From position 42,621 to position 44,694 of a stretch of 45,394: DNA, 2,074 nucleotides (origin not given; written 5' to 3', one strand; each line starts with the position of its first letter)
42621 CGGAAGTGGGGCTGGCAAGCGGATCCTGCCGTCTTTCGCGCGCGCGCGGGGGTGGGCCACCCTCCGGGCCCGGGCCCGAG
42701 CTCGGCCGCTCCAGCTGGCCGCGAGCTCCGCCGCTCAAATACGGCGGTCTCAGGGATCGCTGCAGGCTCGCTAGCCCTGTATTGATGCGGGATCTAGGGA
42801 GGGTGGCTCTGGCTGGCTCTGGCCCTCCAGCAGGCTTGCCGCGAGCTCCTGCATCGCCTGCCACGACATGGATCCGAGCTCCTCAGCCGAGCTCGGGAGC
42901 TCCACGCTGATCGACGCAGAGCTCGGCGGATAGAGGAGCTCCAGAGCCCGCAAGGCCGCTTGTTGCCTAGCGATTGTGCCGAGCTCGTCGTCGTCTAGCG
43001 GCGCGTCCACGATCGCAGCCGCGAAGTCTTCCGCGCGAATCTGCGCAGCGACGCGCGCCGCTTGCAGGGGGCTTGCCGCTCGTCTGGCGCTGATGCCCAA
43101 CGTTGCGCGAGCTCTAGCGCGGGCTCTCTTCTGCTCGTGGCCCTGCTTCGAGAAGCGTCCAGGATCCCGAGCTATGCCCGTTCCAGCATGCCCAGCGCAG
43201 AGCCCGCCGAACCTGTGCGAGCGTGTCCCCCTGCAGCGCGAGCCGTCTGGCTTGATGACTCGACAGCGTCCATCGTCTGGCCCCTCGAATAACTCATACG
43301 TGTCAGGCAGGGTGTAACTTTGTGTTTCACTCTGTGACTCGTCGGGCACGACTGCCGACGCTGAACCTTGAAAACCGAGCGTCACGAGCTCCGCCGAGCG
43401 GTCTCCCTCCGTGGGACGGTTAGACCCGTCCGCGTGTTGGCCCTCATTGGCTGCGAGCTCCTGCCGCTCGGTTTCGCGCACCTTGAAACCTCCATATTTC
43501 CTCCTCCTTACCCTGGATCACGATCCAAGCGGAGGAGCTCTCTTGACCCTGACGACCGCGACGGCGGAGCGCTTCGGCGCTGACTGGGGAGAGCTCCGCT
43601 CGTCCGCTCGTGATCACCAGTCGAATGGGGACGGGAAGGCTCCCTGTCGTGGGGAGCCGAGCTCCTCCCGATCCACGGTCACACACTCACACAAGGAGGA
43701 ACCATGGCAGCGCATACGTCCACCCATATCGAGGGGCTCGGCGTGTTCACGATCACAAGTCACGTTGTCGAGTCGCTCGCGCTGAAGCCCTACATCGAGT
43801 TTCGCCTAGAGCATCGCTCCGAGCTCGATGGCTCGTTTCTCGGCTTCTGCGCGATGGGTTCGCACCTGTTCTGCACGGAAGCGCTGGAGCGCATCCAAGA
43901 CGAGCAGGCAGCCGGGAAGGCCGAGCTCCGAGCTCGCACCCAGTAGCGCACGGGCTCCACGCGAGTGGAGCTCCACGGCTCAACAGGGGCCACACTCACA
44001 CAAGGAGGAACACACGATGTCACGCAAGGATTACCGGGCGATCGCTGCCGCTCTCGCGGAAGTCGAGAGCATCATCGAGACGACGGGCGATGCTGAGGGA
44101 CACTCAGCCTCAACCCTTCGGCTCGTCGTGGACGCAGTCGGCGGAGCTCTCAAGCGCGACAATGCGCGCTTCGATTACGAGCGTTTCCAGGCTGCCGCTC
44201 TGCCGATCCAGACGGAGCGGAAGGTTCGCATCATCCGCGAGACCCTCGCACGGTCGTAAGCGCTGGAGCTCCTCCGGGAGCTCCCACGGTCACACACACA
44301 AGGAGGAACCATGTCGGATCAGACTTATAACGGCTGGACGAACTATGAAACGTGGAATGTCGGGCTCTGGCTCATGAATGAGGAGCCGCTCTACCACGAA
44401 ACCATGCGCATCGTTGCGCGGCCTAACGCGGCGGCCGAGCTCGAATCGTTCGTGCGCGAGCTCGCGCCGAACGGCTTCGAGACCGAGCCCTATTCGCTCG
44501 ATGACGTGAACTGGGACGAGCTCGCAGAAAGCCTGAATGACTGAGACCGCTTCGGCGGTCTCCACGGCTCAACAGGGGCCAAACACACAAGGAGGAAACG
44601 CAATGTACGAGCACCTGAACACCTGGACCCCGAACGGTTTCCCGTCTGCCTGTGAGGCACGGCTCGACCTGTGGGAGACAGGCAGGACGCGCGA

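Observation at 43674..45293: An 11-copy intercistronic cassette precedes nearly every small early ORF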

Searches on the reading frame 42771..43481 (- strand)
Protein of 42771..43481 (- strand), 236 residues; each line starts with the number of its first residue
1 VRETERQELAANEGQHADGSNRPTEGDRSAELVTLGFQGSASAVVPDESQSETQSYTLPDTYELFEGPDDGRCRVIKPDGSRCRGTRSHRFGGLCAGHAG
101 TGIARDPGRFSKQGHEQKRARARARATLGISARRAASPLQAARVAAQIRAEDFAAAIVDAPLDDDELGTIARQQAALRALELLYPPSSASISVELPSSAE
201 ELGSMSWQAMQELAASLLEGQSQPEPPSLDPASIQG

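Call 19: search_protein_families(library=pfam, proteins=[window:42771-43481:-], max_evalue=0.01)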
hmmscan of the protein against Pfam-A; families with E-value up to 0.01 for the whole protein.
window:42771-43481:- (236 aa): 0 families

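Call 30: find_homologous_proteins(query=window:42771-43481:-)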
Query window:42771-43481:- (236 aa): 31 proteins with E <= 0.001 among 8000 candidates.
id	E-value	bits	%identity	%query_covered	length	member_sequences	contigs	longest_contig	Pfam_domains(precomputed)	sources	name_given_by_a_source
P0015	5.9e-67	244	54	96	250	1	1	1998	-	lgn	-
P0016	4.2e-56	208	61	70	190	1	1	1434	-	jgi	-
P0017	2.0e-55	206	60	69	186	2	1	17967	-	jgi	-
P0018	2.1e-55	206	61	70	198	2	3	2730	-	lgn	-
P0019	6.2e-55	204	62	70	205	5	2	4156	-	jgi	jgi:hypothetical protein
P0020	2.0e-54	203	55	74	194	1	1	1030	-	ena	-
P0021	2.6e-54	202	61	69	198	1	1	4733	-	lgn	-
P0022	2.9e-54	202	61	70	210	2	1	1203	-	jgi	-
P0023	4.5e-54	202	63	69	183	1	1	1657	-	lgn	-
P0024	2.0e-53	199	53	83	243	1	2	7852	-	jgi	jgi:hypothetical protein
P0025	1.2e-52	197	59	71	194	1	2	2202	-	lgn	-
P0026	9.1e-52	194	57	70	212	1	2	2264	-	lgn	-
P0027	1.9e-51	193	48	93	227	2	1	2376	-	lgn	-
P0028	1.0e-50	191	57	74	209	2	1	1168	-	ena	-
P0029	2.3e-50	189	57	70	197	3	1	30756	-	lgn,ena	-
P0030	9.5e-50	187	57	71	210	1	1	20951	-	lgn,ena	-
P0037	1.2e-46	177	58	69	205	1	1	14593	-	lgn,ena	-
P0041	3.4e-43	166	55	67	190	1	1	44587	-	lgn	-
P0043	6.5e-42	162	54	69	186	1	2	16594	-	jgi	jgi:hypothetical protein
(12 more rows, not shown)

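Call 31: find_encoding_contigs(protein=P0041, flank=10000, max_places=2)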
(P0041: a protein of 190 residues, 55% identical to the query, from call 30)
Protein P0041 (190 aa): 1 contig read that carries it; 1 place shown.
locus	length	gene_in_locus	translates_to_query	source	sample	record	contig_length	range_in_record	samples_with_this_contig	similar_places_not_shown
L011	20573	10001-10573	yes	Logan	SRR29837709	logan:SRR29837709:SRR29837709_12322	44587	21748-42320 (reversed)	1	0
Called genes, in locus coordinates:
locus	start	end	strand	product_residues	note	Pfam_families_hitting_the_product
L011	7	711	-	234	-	-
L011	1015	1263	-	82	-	-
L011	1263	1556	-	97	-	-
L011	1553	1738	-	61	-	-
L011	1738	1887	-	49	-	-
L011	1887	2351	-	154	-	-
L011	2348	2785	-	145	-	-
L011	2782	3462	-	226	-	-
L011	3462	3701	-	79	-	-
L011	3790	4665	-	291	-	PF12705:PDDEXK_1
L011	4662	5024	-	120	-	-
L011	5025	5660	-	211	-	-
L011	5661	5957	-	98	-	PF13560:HTH_31 (weak), PF01381:HTH_3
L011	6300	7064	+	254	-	-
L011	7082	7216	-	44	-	-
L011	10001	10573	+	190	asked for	-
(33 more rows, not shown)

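Call 32: find_encoding_contigs(protein=P0029, flank=10000, max_places=2)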
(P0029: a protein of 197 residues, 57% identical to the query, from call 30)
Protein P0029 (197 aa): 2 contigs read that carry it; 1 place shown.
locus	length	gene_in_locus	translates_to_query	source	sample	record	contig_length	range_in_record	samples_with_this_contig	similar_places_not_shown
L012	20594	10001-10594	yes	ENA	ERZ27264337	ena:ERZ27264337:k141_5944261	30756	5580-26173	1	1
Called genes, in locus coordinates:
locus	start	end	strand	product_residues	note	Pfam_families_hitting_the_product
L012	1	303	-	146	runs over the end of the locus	PF05866:RusA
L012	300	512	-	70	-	-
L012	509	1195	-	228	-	-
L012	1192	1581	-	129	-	-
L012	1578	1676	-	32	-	-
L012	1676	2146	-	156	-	-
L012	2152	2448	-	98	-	-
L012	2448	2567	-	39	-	-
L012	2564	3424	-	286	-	PF12705:PDDEXK_1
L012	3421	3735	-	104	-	-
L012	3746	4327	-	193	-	-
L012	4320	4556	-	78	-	PF13560:HTH_31, PF12844:HTH_19 (weak), PF01381:HTH_3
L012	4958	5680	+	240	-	-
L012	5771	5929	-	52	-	-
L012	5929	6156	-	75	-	-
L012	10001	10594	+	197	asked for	-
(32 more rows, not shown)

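Call 33: find_encoding_contigs(protein=P0030, flank=10000, max_places=2)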
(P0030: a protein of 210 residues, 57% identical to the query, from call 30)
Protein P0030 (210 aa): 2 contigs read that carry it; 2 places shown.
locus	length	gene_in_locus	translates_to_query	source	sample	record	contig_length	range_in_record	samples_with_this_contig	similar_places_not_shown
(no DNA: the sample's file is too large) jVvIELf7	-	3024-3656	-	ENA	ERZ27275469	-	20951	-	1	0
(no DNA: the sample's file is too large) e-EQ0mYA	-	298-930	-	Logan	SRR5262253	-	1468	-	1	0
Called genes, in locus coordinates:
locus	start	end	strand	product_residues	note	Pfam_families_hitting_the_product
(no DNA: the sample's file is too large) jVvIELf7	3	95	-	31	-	?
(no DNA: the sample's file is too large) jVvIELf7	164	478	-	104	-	-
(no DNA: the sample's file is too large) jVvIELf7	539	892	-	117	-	-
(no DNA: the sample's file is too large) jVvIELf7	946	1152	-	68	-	-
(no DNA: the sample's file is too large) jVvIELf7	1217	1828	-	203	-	-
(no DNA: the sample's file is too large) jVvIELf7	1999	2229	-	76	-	-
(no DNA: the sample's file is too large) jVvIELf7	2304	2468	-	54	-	-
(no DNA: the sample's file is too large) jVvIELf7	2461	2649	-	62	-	-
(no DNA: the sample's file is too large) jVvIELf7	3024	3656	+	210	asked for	-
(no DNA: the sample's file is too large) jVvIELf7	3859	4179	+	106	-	-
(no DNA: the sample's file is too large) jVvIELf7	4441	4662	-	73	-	-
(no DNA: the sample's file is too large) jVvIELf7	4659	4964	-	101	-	-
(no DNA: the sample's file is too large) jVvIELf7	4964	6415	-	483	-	PF20188:DUF6551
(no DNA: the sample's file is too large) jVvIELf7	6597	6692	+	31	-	-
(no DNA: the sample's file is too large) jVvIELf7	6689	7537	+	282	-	-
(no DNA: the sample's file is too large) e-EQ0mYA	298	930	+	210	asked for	-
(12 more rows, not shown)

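Call 36: find_encoding_contigs(protein=P0017, flank=10000, max_places=1)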
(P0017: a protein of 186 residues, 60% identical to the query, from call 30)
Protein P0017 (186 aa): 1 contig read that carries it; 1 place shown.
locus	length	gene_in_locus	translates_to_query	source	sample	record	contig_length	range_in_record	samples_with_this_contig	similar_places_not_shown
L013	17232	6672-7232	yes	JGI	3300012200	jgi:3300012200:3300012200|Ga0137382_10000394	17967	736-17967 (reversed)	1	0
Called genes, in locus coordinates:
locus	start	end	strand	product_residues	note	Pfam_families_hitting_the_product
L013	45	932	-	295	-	PF12705:PDDEXK_1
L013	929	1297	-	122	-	-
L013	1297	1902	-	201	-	-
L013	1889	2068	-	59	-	PF01381:HTH_3 (weak)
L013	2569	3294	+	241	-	-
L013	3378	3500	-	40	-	-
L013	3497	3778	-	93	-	-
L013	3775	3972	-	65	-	-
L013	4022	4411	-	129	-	-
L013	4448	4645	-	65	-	-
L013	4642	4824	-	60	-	-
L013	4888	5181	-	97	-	-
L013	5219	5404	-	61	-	-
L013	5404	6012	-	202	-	-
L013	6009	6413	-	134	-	-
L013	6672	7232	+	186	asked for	-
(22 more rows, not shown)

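Call 37: find_encoding_contigs(protein=P0043, flank=10000, max_places=1)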
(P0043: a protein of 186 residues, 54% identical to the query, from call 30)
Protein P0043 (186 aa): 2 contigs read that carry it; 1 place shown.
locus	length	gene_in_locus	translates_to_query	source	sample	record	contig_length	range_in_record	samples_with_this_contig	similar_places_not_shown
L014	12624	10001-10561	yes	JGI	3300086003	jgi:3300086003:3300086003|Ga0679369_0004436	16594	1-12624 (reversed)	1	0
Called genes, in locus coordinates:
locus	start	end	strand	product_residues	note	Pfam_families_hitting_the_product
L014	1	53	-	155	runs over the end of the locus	-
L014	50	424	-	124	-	-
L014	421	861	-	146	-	-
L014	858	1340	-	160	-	-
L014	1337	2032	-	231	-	-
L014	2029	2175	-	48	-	-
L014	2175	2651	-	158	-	-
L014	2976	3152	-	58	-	-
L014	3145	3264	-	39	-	-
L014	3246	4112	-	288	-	PF12705:PDDEXK_1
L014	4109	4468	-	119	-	-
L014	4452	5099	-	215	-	-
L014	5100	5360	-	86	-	PF13560:HTH_31, PF12844:HTH_19 (weak), PF13443:HTH_26 (weak), PF01381:HTH_3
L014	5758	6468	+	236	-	-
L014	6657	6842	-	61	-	-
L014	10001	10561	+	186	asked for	-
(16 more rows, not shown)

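Call 38: find_encoding_contigs(protein=P0037, flank=10000, max_places=1)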
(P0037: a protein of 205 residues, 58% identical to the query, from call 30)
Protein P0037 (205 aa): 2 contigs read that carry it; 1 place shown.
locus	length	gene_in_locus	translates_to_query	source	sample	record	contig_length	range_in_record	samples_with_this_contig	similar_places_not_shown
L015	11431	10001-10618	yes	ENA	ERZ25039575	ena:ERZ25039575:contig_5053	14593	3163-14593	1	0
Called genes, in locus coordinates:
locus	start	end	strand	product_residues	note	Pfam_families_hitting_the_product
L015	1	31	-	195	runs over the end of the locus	-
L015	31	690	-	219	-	-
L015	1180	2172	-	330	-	PF12705:PDDEXK_1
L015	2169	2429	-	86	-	-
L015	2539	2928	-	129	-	-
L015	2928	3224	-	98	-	-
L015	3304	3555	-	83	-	-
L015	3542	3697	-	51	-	-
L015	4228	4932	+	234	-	-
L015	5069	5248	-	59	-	-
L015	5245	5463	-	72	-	-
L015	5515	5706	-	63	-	-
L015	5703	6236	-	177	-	-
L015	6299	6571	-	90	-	-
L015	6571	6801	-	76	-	-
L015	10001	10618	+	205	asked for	-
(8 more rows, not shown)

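Call 43: find_related_loci(query=A2, collection=genome_contigs, flank=10000)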
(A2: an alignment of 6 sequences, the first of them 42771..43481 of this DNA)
Query A2 (236 aa) in genome_contigs; peptide patterns used: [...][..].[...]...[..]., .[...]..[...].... (x = any residue, [..] = any of these).
382 stretches matched a pattern, but none encodes a relative of the query by tblastn (E <= 1e-3).

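Call 52: search_solved_structures(query=A1, max_evalue=1)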
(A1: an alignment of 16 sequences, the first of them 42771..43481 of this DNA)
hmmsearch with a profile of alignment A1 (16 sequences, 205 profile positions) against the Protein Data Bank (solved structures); distinct sequences matched with E-value up to 1: 7.
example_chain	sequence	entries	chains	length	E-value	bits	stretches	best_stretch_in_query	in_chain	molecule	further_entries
9mzg_B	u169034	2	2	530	0.11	15.3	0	39-58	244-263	Guanine nucleotide-binding protein G(I)/G(S)/G(T) subunit beta-1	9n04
1q12_A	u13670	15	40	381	0.32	13.8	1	24-68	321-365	Maltose/maltodextrin transport ATP-binding protein malK | Maltose/maltodextrin import ATP-binding protein malK | Fused maltose transport subunit, ATP-binding co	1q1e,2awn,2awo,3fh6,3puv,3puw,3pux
2r6g_A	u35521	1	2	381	0.32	13.8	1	24-68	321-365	Maltose/maltodextrin import ATP-binding protein malK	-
1q1b_A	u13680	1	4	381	0.45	13.3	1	24-68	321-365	Maltose/maltodextrin transport ATP-binding protein malK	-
9bcr_D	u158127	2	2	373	0.52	13.1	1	24-67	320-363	Maltose/maltodextrin import ATP-binding protein MalK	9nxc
9bcr_C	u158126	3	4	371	0.56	13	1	24-67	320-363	Maltose/maltodextrin import ATP-binding protein MalK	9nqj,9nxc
3gd7_A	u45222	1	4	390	0.67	12.7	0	24-67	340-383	Fusion complex of Cystic fibrosis transmembrane conductance regulator, residues 1193-1427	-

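Call 57: find_encoding_contigs(protein=P0024, flank=8000, max_places=2)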
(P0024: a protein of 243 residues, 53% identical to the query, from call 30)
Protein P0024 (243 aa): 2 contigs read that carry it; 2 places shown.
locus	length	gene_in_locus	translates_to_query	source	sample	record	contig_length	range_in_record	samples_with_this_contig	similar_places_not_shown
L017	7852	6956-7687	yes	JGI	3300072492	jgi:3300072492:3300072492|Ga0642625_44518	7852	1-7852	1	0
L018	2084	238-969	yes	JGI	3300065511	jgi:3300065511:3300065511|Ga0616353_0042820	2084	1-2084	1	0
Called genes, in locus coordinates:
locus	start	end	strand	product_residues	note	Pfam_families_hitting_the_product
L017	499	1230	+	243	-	-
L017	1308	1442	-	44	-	-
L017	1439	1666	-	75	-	-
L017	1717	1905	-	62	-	-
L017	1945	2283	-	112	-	-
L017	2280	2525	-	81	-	-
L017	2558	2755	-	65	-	-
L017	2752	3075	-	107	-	-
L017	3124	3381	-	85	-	-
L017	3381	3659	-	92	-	-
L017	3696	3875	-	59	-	-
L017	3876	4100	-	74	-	-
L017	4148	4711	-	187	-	-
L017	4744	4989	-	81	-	-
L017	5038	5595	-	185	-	-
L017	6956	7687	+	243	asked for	-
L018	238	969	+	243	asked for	-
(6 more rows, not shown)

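Call 58: find_encoding_contigs(protein=P0021, flank=5000, max_places=1)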
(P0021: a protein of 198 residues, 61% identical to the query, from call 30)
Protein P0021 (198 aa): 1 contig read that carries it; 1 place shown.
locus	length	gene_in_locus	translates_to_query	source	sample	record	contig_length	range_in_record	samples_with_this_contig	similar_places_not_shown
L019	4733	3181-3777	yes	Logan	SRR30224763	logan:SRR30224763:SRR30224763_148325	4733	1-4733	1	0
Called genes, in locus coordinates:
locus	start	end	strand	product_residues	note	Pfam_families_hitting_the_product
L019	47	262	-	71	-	-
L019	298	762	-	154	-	-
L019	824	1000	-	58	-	-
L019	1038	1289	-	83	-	-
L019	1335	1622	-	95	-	-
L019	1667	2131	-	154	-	-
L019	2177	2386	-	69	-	-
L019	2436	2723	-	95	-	-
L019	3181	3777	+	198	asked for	-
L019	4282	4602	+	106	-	-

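Call 59: find_encoding_contigs(protein=P0019, flank=5000, max_places=2)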
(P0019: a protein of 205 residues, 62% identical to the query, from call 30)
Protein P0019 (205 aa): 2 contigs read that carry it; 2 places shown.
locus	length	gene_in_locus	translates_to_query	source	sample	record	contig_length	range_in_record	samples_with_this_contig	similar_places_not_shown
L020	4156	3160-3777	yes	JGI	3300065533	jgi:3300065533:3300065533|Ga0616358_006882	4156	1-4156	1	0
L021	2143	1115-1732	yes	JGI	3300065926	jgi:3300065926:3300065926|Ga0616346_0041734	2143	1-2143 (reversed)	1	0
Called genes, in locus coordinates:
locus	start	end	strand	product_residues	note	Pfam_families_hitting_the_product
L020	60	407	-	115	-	-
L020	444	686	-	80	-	-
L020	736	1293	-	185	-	-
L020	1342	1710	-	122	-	-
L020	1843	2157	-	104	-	-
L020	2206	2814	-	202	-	-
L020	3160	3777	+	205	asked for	-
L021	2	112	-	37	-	?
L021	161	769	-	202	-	-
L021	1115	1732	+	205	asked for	-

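Call 92: predict_structure(alignment_id=A1)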
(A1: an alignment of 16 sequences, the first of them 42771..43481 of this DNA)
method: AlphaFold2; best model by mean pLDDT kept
length: 236 residues; sequences in the alignment: 16
mean_pLDDT: 71.3   pTM: 0.32
mean pLDDT of the five models: 71.3, 69.9, 68.5, 68.1, 67.0
residues with pLDDT >= 90: 39; 70-90: 102; 50-70: 52; < 50: 43
segments of 3 or more residues with pLDDT < 50: 15-52, 187-190
pLDDT, mean of each block of 10 residues (from residue 1): 69 50 41 41 45 61 91 93 91 87 82 93 80 60 81 77 69 74 58 73 86 81 60 63
secondary structure, 60 per line:
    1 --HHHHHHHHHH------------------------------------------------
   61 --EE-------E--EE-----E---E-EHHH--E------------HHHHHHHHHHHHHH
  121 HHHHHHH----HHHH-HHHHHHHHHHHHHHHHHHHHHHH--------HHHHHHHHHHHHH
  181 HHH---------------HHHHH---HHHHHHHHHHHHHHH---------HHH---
elements in order: H3-12 H107-127 H132-135 H137-159 H168-183 H199-203 H207-221

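Call 94: fold_search(model_id=the predicted structure, library=pdb)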
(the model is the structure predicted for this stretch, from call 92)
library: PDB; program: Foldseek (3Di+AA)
matches with E <= 10: 28; with E <= 0.001: 0
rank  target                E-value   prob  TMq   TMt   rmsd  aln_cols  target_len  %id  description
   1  8iyj_i                2.0e+00  0.10  0.19  0.18  40.5       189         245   10  Cryo-EM structure of the 48-nm repeat doublet microtubule from mouse sperm (released 2023-07-05)
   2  8iyj_j                2.3e+00  0.09  0.19  0.18  35.1       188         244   12  Cryo-EM structure of the 48-nm repeat doublet microtubule from mouse sperm (released 2023-07-05)
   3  3sjq_D                2.6e+00  0.12  0.13  0.30  14.6        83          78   13  Crystal structure of a small conductance potassium channel splice variant complexed with calcium-calmodulin (released 2012-05-30)
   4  9cpb_6P               3.5e+00  0.07  0.17  0.21  17.5       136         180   16  Atomic model of bovine Fallopian tube cilia doublet microtubule (48-nm periodicity) (released 2024-10-30)
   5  9qq6_A                3.5e+00  0.07  0.18  0.10  20.0       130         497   21  Structure of the Azotobacter vinelandii NifL-NifA complex (released 2025-06-18)
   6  3sjq_C                4.0e+00  0.10  0.13  0.29  11.7        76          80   12  Crystal structure of a small conductance potassium channel splice variant complexed with calcium-calmodulin (released 2012-05-30)
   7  7ung_j                4.0e+00  0.07  0.19  0.18  40.5       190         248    9  48-nm repeat of the human respiratory doublet microtubule (released 2022-10-05)
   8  9dzw_A                4.5e+00  0.18  0.14  0.21   3.6        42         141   26  De novo calcium channel hexamer, CalC6_3 with DHR extensions (released 2025-10-01)
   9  9o85_A                4.5e+00  0.04  0.14  0.09  15.6       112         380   12  Cryo-EM structure of KCa2.2_I/calmodulin channel in complex with rimtuzalcap (released 2025-06-18)
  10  8iyj_h                4.8e+00  0.05  0.17  0.17  34.3       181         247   13  Cryo-EM structure of the 48-nm repeat doublet microtubule from mouse sperm (released 2023-07-05)
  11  4q3t_C                5.4e+00  0.08  0.11  0.09   8.7        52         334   17  Crystal structure of Schistosoma mansoni arginase in complex with inhibitor NOHA (released 2014-07-16)
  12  4q3p_C                5.4e+00  0.08  0.11  0.08   8.7        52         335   17  Crystal structure of Schistosoma mansoni arginase (released 2014-07-16)
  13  4q3v_C                5.4e+00  0.07  0.11  0.08   8.7        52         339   17  Crystal structure of Schistosoma mansoni arginase in complex with inhibitor BEC (released 2014-07-16)
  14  8snb_2A               5.4e+00  0.05  0.19  0.18  47.6       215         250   12  atomic model of sea urchin sperm doublet microtubule (48-nm periodicity) (released 2023-06-28)
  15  1g4y_B                5.8e+00  0.07  0.13  0.26  10.4        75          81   12  1.60 A CRYSTAL STRUCTURE OF THE GATING DOMAIN FROM SMALL CONDUCTANCE POTASSIUM CHANNEL COMPLEXED WITH CALCIUM-CALMODUL (released 2001-05-09)
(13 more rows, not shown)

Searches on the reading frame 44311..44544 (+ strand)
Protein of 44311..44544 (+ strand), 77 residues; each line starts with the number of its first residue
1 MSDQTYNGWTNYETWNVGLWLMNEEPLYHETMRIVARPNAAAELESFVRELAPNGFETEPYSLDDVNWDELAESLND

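Call 12: search_protein_families(library=pfam, proteins=[window:44311-44544:+], max_evalue=0.01)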
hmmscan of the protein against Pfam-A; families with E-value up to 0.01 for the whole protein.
window:44311-44544:+ (77 aa): 1 family
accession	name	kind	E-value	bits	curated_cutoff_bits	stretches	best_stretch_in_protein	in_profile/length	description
PF23907.1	DUF7249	-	9.7e-14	52.6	27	1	3-72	2-73/93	Family of unknown function (DUF7249)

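Call 13: search_protein_families(library=phrogs, proteins=[window:44311-44544:+], max_evalue=0.01)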
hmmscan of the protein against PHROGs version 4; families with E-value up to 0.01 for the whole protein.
window:44311-44544:+ (77 aa): 1 family
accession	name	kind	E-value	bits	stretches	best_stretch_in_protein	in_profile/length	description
phrog_871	-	unknown function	2.5e-12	48.3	1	2-54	10-59/140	-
